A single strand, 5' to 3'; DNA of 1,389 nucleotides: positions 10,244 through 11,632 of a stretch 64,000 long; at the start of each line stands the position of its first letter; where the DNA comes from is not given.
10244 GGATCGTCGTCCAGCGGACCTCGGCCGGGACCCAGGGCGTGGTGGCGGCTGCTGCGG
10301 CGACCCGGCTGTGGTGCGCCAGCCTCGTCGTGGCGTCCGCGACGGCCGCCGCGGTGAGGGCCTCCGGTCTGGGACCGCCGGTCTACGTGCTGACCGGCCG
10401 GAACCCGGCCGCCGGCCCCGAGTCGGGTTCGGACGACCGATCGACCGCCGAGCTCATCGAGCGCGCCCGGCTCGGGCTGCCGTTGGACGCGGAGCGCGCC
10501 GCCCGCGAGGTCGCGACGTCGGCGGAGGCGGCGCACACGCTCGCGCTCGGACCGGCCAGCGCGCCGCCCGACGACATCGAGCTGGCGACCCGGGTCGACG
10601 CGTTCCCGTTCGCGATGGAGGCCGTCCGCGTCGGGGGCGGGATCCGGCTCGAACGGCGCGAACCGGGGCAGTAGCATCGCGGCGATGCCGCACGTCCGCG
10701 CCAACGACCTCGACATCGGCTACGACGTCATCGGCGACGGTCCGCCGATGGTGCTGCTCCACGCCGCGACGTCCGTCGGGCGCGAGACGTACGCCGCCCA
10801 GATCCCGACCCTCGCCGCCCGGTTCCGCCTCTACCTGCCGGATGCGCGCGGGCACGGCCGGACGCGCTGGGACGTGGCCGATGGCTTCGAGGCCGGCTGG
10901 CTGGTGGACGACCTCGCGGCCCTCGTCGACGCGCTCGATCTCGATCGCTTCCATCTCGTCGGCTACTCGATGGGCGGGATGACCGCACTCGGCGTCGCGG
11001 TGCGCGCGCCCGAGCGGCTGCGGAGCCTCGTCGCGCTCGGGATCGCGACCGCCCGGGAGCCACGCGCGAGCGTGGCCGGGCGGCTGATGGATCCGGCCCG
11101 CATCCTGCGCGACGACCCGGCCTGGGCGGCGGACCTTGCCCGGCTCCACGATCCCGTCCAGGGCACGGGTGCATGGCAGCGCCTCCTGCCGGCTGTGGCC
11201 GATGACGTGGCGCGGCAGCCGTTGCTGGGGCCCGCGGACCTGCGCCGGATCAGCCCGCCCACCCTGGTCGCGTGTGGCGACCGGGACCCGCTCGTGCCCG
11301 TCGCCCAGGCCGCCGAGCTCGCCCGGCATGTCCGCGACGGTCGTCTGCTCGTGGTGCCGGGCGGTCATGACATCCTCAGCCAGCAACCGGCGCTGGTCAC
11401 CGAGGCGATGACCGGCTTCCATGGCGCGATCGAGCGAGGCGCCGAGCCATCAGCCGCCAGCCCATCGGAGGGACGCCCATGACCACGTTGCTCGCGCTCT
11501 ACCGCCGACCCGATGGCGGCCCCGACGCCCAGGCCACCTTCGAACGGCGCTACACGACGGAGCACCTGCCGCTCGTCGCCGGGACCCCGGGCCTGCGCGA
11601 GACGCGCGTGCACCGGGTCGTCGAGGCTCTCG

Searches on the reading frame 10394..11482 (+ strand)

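Call 22: search_protein_families(library=pfam, proteins=[window:10394-11482:+], max_evalue=0.0001)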
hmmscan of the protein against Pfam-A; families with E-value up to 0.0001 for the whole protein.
window:10394-11482:+ (362 aa): 5 families
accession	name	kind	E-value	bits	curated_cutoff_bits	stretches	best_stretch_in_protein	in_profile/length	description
PF00561.26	Abhydrolase_1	-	3.5e-25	89.5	25.8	1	117-231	1-103/245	alpha/beta hydrolase fold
PF12697.13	Abhydrolase_6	-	2.1e-18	68.2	26.3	1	120-337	2-216/217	Alpha/beta hydrolase family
PF12146.15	Hydrolase_4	-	1.6e-11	44.4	27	1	143-224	31-116/239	Serine aminopeptidase, S33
PF00975.26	Thioesterase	-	2.9e-07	31.4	26.4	1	170-333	51-217/226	Thioesterase domain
PF07859.19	Abhydrolase_3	-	3.1e-05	24.3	25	1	174-306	62-184/210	alpha/beta hydrolase fold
